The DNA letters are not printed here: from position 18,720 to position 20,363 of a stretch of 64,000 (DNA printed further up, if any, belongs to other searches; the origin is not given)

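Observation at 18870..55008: Seven stand-alone paralogous Rieske oxygenase alpha-subunit genes, all on one strand, with no partner subunits or electron-transfer genes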

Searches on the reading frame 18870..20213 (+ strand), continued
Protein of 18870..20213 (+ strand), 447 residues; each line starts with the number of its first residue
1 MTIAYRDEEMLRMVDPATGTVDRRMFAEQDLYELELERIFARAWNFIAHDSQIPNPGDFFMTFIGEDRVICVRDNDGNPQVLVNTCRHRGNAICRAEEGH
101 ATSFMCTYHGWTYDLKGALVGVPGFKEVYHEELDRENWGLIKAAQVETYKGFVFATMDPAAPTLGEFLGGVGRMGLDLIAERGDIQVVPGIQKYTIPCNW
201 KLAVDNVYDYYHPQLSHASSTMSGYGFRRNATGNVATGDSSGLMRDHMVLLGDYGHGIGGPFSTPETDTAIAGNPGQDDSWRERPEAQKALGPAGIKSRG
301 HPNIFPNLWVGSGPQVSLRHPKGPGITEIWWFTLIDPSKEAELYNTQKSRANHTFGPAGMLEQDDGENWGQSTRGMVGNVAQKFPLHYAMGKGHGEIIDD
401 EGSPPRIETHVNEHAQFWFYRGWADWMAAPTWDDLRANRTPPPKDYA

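Call 31: search_protein_families(library=pfam, proteins=[L023:13864-14934:+, L023:17517-18074:+, L023:18659-19579:-, L023:11938-13776:-, L024:14150-15100:-, L024:15109-16074:-, L024:16096-16962:-, L024:12355-13278:-, L007:5819-7048:+, L007:3931-5610:+], max_evalue=0.001)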
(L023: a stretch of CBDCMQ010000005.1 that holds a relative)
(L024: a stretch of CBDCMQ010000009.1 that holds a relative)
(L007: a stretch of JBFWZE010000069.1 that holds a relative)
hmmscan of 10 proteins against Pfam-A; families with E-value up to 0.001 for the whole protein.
L023:13864-14934:+ (357 aa): 7 families
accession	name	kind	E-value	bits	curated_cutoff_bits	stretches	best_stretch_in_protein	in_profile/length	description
PF13518.12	HTH_28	-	1e-15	57.9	25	1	54-105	2-52/52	Helix-turn-helix domain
PF13683.12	rve_3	-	2.2e-14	53.4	26.5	1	280-346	2-67/67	Integrase core domain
PF13565.12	HTH_32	-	1.7e-12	48.1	33.7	1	81-155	1-73/73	Homeodomain-like domain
PF13384.12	HTH_23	-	5.2e-08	32.9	24.6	1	50-97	3-49/50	Homeodomain-like domain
PF13551.12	HTH_29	-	2.8e-06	27.8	28.1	1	63-105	9-51/64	Winged helix-turn helix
PF13011.12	LZ_Tnp_IS481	-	0.00011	22.8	22.2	0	74-109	34-69/85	leucine-zipper of insertion element IS481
PF13276.12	HTH_21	-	0.00087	19.9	28.1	0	116-158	6-50/60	HTH-like domain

L023:17517-18074:+ (186 aa): 1 family
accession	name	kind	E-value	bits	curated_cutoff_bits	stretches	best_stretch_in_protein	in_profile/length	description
PF03288.22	Pox_D5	-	0.00051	20.9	21.4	1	49-108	2-62/86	Poxvirus D5 protein-like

L023:18659-19579:- (306 aa): 0 families

L023:11938-13776:- (612 aa): 1 family
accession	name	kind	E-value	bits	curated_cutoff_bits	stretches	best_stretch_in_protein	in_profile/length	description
PF00496.27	SBP_bac_5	-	6.9e-38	131.1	32.4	1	169-517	11-354/368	Bacterial extracellular solute-binding proteins, family 5 Middle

L024:14150-15100:- (316 aa): 2 families
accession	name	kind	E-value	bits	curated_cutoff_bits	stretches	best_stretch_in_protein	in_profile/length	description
PF00528.27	BPD_transp_1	-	6.9e-27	94.8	26.4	1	114-313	2-183/184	Binding-protein-dependent transport system inner membrane component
PF12911.12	OppC_N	-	6e-06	26.5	23.9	1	30-66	7-43/53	N-terminal TM domain of oligopeptide transport permease C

L024:15109-16074:- (321 aa): 2 families
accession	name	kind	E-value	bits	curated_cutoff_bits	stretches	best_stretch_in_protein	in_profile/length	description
PF00528.27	BPD_transp_1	-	2.5e-33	115.8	26.4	1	113-319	1-183/184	Binding-protein-dependent transport system inner membrane component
PF19300.4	BPD_transp_1_N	-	6.1e-11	42.9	23.8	1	3-100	4-112/114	Binding-prot-dependent transport system membrane comp, N-term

L024:16096-16962:- (288 aa): 3 families
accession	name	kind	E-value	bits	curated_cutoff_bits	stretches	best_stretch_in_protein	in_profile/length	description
PF00561.26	Abhydrolase_1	-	2.7e-29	103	25.8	1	33-272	1-245/245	alpha/beta hydrolase fold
PF12697.13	Abhydrolase_6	-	1.5e-15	58.9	26.3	1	36-276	2-215/217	Alpha/beta hydrolase family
PF12146.15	Hydrolase_4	-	1.5e-06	28.1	27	1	104-271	77-238/239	Serine aminopeptidase, S33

L024:12355-13278:- (307 aa): 3 families
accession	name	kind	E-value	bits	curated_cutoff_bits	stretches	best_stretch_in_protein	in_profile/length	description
PF00561.26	Abhydrolase_1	-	1e-15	58.6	25.8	1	37-136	8-107/245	alpha/beta hydrolase fold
PF12697.13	Abhydrolase_6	-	5.7e-14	53.7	26.3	1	31-300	2-216/217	Alpha/beta hydrolase family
PF12146.15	Hydrolase_4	-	1.5e-07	31.4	27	1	36-130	11-110/239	Serine aminopeptidase, S33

L007:5819-7048:+ (410 aa): 1 family
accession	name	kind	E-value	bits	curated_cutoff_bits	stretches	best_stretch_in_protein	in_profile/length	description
PF00496.27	SBP_bac_5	-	2.4e-25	89.9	32.4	1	80-323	123-360/368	Bacterial extracellular solute-binding proteins, family 5 Middle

L007:3931-5610:+ (560 aa): 1 family
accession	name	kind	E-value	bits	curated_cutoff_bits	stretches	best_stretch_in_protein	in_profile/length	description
PF00496.27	SBP_bac_5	-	5.7e-36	124.8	32.4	1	121-471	17-358/368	Bacterial extracellular solute-binding proteins, family 5 Middle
